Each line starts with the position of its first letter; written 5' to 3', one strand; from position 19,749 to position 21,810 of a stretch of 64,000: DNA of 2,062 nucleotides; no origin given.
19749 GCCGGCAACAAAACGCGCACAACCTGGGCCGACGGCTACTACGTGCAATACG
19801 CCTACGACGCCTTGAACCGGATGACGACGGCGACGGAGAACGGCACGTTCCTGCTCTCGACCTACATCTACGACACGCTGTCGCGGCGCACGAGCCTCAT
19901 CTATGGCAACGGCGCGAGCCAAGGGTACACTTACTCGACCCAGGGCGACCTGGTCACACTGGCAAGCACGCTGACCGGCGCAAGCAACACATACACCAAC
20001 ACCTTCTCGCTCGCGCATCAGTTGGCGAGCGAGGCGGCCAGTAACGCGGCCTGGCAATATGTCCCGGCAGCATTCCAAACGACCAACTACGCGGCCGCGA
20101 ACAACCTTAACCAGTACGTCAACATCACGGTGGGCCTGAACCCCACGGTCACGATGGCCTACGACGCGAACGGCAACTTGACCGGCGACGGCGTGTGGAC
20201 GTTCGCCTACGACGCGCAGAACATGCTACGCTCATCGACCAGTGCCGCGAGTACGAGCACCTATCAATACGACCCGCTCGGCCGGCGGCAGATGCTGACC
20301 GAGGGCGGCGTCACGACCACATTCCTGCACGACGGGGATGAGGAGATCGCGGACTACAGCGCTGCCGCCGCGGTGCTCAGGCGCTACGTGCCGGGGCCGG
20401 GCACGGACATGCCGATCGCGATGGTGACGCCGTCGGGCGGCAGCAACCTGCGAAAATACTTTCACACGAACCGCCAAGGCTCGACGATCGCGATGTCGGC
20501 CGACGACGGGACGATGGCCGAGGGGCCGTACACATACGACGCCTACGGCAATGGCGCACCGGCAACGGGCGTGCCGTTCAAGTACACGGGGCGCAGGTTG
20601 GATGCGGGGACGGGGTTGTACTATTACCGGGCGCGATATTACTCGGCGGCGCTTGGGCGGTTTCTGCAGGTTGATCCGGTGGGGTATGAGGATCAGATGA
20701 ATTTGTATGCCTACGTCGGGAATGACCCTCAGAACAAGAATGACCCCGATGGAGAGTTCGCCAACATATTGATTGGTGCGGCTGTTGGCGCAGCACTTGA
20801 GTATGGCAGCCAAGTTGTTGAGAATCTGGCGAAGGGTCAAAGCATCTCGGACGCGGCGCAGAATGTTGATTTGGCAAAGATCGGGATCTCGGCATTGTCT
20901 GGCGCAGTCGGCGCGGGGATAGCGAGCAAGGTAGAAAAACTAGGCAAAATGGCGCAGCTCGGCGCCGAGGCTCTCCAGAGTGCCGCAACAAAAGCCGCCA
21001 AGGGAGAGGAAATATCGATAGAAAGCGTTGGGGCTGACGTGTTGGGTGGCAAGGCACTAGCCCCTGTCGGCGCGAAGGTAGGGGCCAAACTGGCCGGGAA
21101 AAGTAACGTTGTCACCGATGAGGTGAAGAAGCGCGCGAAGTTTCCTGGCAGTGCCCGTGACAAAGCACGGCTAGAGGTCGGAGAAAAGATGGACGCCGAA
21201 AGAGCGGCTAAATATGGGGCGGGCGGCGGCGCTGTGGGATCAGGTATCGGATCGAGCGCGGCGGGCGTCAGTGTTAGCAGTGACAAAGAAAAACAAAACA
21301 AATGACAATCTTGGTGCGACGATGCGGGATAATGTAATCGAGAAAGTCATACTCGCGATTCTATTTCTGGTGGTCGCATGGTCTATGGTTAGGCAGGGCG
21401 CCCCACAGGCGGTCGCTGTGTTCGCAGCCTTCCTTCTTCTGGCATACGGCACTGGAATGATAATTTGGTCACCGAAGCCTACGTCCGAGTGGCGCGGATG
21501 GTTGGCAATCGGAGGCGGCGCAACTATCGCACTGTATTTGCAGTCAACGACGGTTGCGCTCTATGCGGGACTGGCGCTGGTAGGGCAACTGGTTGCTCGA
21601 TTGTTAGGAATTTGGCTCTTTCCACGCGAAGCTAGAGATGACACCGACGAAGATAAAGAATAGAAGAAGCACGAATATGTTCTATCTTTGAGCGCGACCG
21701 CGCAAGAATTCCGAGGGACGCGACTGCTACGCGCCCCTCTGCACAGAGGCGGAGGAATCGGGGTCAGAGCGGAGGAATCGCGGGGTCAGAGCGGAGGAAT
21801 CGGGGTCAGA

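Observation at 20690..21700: Low-GC toxin/immunity-like cassette at the RHS 3' end: glycine-zipper C-terminal domain plus 4-TM partner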

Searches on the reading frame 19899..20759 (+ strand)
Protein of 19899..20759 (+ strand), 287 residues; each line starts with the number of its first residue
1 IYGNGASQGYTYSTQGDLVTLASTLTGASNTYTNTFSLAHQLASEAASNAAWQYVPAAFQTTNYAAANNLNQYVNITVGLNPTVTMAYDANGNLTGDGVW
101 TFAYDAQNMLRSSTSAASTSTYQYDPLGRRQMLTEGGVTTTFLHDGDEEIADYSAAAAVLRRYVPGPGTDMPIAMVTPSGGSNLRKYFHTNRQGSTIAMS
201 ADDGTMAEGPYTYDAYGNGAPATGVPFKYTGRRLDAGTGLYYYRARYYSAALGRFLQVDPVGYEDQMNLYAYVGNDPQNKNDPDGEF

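Call 59: find_related_loci(query=window:19899-20759:+, collection=metagenome_contigs, flank=3500)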
Query window:19899-20759:+ (287 aa) in metagenome_contigs; peptide patterns used: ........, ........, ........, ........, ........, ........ (x = any residue, [..] = any of these).
322 stretches matched a pattern; 199 encode a relative of the query (tblastn E <= 1e-3); the best 80 are kept; 80 distinct loci.
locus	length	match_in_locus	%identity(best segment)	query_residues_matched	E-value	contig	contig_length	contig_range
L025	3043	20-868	83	3-285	1e-157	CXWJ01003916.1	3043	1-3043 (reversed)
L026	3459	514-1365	74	1-287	4e-135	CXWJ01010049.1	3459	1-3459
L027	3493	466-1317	73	1-287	2e-134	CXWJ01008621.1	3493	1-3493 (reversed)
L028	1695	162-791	78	76-285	3e-117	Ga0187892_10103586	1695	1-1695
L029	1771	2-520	77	113-285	2e-93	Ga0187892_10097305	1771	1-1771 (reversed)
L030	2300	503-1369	49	10-286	2e-65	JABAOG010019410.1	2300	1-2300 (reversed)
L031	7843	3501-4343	44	2-287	3e-62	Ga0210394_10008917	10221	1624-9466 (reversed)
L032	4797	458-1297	41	3-285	4e-57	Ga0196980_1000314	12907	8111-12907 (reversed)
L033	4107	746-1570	42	10-287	9e-57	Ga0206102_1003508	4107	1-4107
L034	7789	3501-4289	42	20-287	2e-56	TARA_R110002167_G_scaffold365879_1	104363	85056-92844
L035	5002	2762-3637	40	10-287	5e-56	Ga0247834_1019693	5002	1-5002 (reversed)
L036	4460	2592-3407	42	10-286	4e-56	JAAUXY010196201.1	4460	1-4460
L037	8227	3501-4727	41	4-286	5e-56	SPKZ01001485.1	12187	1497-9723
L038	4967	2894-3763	40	10-285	2e-55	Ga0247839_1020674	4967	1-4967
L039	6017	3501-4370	40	10-285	3e-55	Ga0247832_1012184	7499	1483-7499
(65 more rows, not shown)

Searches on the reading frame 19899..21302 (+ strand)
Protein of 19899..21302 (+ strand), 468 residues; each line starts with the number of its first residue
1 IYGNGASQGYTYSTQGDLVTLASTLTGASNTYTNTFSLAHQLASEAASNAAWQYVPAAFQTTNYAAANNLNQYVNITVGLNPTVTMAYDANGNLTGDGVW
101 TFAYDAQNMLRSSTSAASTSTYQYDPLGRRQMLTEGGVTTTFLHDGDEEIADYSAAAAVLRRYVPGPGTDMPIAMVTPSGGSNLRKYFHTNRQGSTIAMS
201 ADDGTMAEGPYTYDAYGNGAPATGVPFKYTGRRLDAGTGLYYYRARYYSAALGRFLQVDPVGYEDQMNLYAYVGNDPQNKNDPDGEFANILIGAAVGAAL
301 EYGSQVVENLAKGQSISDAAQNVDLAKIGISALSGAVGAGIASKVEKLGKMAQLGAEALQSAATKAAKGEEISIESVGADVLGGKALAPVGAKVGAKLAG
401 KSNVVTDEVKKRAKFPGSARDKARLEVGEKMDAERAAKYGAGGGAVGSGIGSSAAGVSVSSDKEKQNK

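Call 54: search_solved_structures(query=window:19899-21302:+, max_evalue=0.001, show_alignments=0)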
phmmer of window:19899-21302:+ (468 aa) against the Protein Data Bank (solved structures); distinct sequences matched with E-value up to 0.001: 28.
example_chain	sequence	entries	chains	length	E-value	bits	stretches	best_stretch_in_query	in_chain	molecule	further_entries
8h8a_A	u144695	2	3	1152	4.8e-21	79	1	85-283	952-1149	Putative Rhs-family protein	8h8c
8h8b_A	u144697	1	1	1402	1.1e-20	77.8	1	85-276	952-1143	Putative Rhs-family protein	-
8fjp_A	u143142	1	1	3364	1.3e-13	54.5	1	215-300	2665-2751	salivary gland surface protein 1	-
8qjc_A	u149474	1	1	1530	1.4e-13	54.4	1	84-283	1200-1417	T6SS-associated Rhs core and toxin domain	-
8qjd_A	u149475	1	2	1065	5.2e-13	52.5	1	84-278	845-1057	Salmonella bongori Rhs core domain (residues 360-1420)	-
8qjb_A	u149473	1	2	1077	6e-13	52.3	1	84-278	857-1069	T6SS-associated Rhs core domain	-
8cp6_B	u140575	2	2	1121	1.1e-12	51.4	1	160-285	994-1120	Toxin protein Tse5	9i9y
9on3_A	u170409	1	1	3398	2.9e-11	46.7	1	225-300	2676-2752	SGS4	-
9pt5_A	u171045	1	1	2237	3.1e-11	46.7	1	85-288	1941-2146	Teneurin-like protein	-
7q97_A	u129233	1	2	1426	2.1e-10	44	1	97-279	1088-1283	Rhs family protein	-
9ifo_A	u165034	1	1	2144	2.1e-10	44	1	85-285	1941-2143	Teneurin-Like Protein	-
9c4k_Q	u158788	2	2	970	1.5e-09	41.2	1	227-285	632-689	Toxin subunit YenC2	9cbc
4igl_B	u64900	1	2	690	1.8e-09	40.9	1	227-285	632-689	YenC2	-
5kis_B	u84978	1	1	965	4.8e-09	39.4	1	186-287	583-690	RHS2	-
6suf_F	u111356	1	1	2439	6.5e-09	39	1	8-290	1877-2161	TcdB2,TccC3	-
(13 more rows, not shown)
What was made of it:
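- TccC and teneurin-like shells are among the PDB relatives of the core end (call 54).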

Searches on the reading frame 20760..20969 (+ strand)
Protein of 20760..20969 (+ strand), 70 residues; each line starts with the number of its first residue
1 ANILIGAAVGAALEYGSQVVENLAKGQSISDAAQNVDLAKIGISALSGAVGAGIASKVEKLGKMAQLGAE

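Call 39: find_related_loci(query=A2, collection=genome_contigs, flank=4000)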
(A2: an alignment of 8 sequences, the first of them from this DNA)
Query A2 (70 aa) in genome_contigs; peptide patterns used: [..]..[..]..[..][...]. (x = any residue, [..] = any of these).
27 stretches matched a pattern; 11 encode a relative of the query (tblastn E <= 1e-3); 11 distinct loci.
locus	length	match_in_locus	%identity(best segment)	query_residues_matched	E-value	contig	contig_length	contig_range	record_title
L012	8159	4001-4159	47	4-56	1e-11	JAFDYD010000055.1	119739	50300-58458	MAG: Bacteroidetes bacterium isolate SZAS-41 BACT-AMP-7__55__length-119739, whole genome shotgun sequence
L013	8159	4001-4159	51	4-56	5e-11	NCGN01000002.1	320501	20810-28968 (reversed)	MAG: Sphingobacteriia bacterium 28-36-52 04302015_28_scaffold_6, whole genome shotgun sequence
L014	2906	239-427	45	4-67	1e-10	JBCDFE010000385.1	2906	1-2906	MAG: Bacteroidota bacterium isolate P01_H01_bin.101 k141_927461_length_2906_cov_17.8825, whole genome shotgun sequence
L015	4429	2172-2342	44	4-60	3e-9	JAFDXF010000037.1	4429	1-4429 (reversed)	MAG: Bacteroidetes bacterium isolate SZAS-18 CK_MAG-61__37__length-4429, whole genome shotgun sequence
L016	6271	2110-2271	46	2-55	6e-9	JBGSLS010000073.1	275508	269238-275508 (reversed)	MAG: Chitinophagaceae bacterium isolate JTS-AC210 k141_3382782, whole genome shotgun sequence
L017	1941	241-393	45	4-53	6e-8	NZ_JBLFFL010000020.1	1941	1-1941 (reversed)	Parapedobacter sp. DT-150 NODE_20_length_1941_cov_217.036481, whole genome shotgun sequence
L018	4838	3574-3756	46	4-61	5e-8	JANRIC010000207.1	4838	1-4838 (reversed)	MAG: Microscillaceae bacterium isolate bins.15 k141_762623, whole genome shotgun sequence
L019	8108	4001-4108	56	6-41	6e-8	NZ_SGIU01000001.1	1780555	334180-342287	Flagellimonas allohymeniacidonis strain 176CP4-71 contig1, whole genome shotgun sequence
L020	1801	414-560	48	4-53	1e-7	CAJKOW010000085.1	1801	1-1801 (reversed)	MAG TPA_asm: uncultured Bacteroides sp. isolate ERR321605-bin.35 genome assembly, contig: NODE_33461_length_1801_cov_5.6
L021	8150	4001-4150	38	4-53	2e-6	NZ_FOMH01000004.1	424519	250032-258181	Flavobacterium phragmitis strain CGMCC 1.10370, whole genome shotgun sequence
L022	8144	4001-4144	35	12-59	2e-5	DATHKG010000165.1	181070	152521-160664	MAG TPA_asm: Flavitalea sp. isolate SMAG_U12574 k141_70863, whole genome shotgun sequence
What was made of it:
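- Tried and rejected: A narrower hairpin alignment gave only 11 genome loci, all Bacteroidota (call 39).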

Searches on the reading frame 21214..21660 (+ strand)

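Call 5: search_protein_families(library=pfam, proteins=[window:21214-21660:+], max_evalue=1)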
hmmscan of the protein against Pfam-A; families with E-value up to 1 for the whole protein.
window:21214-21660:+ (149 aa): 3 families
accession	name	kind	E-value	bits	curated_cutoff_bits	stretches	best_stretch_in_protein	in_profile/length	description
PF24661.1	DUF7649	-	0.056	14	27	1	45-118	9-75/85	Domain of unknown function (DUF7649)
PF23021.3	6TM_2nd_PGAP2IP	-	0.1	12.8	27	1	62-127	40-105/181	PGAP2IP, second transmembrane domain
PF20228.3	DUF6587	-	0.34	12.1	27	0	40-68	5-33/82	Family of unknown function (DUF6587)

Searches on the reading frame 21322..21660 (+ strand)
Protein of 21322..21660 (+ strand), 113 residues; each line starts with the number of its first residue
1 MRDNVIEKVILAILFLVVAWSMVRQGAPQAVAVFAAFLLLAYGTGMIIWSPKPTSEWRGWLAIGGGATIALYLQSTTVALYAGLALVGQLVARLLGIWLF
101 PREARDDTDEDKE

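Call 5: search_protein_families(library=pfam, proteins=[window:21322-21660:+], max_evalue=1)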
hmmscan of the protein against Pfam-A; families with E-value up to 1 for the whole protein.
window:21322-21660:+ (113 aa): 3 families
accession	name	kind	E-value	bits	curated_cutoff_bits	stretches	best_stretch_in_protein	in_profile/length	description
PF24661.1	DUF7649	-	0.065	13.8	27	1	9-84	9-77/85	Domain of unknown function (DUF7649)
PF23021.3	6TM_2nd_PGAP2IP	-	0.11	12.8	27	1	26-91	40-105/181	PGAP2IP, second transmembrane domain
PF20228.3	DUF6587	-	0.2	12.8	27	1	4-33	5-34/82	Family of unknown function (DUF6587)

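Call 6: search_protein_families(library=ncbifam, proteins=[window:21322-21660:+], max_evalue=1)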
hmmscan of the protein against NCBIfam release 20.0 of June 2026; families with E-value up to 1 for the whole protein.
window:21322-21660:+ (113 aa): 1 family
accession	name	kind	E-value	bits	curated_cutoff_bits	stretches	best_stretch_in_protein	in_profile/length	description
NF033610.1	SLATT_3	domain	0.62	10.1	45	1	11-58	32-78/170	SLATT domain-containing protein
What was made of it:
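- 21322..21663 (+): Candidate immunity gene: 113 aa, four hydrophobic helices, acidic C-terminal tail. No Pfam or NCBIfam family (calls 5, 6).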

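Call 11: find_homologous_proteins(query=window:21322-21660:+, max_evalue=0.01)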
Query window:21322-21660:+ (113 aa): 3 proteins with E <= 0.01 among 65 candidates.
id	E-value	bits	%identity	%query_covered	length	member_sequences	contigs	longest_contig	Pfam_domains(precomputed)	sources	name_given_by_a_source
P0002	2.5e-66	239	100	100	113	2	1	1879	-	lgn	-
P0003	7.4e-51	189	79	99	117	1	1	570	-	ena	-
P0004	1.4e-27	114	54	91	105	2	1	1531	-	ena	-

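Call 13: find_encoding_contigs(protein=P0002, flank=10000)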
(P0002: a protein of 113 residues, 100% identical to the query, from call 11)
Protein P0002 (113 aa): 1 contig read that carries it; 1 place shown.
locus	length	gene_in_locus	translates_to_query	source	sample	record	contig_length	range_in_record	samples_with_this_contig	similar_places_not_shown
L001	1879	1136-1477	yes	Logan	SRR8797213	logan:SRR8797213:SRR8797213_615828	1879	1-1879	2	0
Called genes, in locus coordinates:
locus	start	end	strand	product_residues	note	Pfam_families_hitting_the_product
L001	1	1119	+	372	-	?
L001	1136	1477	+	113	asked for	-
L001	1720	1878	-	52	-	?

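Call 14: find_encoding_contigs(protein=P0003, flank=10000)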
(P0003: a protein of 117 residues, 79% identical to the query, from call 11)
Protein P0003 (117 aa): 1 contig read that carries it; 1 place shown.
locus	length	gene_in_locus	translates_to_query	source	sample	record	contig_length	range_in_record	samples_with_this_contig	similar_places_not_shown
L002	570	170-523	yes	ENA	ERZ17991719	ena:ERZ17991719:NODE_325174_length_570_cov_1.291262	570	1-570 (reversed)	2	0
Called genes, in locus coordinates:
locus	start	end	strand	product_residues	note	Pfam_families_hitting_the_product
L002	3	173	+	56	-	?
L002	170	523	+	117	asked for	-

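Call 15: find_encoding_contigs(protein=P0004, flank=10000)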
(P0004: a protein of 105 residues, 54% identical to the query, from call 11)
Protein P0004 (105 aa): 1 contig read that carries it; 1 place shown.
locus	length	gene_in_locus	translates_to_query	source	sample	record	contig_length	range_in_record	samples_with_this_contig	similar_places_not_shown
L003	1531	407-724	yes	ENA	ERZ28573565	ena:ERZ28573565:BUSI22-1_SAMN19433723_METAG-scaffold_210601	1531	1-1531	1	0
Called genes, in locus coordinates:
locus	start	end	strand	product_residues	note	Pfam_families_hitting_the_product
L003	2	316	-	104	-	?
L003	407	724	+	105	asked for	-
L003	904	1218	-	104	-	PF05016:ParE_toxin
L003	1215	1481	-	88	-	-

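Call 60: list_cluster_members(proteins=[window:21322-21660:+, window:12084-12758:-, window:25887-27149:+, window:9154-10527:-])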
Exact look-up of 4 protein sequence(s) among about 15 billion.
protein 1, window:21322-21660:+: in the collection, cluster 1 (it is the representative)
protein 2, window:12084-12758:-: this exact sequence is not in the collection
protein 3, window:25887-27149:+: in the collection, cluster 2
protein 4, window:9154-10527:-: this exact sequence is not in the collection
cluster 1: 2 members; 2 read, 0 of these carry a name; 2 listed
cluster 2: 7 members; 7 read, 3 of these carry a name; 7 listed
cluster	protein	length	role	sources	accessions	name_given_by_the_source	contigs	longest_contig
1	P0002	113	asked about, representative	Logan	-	-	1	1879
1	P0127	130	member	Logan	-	-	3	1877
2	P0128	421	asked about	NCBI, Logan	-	-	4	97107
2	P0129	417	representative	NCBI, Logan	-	-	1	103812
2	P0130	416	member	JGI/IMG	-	MFS transporter, DHA1 family, tetracycline resistance protein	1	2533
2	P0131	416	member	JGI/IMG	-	MFS transporter, DHA1 family, tetracycline resistance protein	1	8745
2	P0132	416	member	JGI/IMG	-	DHA1 family tetracycline resistance protein-like MFS transporter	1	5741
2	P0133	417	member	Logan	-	-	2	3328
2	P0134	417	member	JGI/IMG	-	-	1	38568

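Call 73: predict_structure(alignment_id=A5)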
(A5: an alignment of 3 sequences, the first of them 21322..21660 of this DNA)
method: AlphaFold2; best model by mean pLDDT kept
length: 113 residues; sequences in the alignment: 3
mean_pLDDT: 62.8   pTM: 0.42
mean pLDDT of the five models: 62.8, 54.8, 54.6, 52.6, 50.9
residues with pLDDT >= 90: 0; 70-90: 27; 50-70: 75; < 50: 11
segments of 3 or more residues with pLDDT < 50: 103-113
pLDDT, mean of each block of 10 residues (from residue 1): 65 74 71 69 67 60 67 58 57 60 48 40
secondary structure, 60 per line:
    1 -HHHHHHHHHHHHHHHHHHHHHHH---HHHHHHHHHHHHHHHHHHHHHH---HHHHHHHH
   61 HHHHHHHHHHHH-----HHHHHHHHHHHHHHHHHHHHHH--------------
elements in order: H2-24 H28-49 H53-72 H78-99
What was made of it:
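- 21322..21663 (+): Four helices in AlphaFold2 (call 73).
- Checked: Downstream ORF: ATG at 21322, 16 nt after the stop, 113 aa. AlphaFold2 gives four helices at 2-24, 28-49, 53-72 and 78-99, mean pLDDT 63 (call 73).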
